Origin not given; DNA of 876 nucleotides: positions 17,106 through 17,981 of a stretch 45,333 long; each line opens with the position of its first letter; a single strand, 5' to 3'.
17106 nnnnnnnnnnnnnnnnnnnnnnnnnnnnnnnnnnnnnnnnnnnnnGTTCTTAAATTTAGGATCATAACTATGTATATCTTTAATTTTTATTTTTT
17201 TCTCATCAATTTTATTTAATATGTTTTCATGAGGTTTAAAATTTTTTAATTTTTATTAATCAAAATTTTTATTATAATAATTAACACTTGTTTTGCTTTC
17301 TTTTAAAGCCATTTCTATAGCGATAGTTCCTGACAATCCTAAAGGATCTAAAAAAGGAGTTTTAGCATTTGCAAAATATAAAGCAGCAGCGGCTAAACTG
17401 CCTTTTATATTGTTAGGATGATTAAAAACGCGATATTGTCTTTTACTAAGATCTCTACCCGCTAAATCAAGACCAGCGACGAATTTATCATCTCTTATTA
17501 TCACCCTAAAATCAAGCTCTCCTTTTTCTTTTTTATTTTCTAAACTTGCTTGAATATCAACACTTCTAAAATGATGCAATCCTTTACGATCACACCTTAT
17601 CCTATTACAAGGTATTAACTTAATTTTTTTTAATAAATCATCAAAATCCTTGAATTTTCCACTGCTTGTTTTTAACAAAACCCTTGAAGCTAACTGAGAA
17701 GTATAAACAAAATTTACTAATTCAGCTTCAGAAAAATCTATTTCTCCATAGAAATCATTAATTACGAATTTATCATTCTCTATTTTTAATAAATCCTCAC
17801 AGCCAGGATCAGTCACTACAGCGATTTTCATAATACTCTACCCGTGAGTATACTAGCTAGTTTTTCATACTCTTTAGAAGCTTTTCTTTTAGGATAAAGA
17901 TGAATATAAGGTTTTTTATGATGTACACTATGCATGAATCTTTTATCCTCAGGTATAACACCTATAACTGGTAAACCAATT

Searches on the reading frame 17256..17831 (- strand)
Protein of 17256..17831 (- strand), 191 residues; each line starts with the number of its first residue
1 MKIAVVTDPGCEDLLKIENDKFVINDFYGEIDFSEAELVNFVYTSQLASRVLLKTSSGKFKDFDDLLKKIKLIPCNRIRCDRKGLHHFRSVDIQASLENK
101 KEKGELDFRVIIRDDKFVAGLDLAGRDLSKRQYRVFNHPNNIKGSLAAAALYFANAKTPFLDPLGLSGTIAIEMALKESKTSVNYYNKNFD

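Call 28: search_protein_families(library=pfam, max_evalue=0.001, proteins=[window:17256-17831:-])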
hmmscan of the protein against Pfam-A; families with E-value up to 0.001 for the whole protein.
window:17256-17831:- (191 aa): 1 family
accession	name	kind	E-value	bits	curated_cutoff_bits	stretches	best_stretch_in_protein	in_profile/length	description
PF01170.24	UPF0020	-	6.9e-09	36.1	22.3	1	131-182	1-54/197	RMKL-like, methyltransferase domain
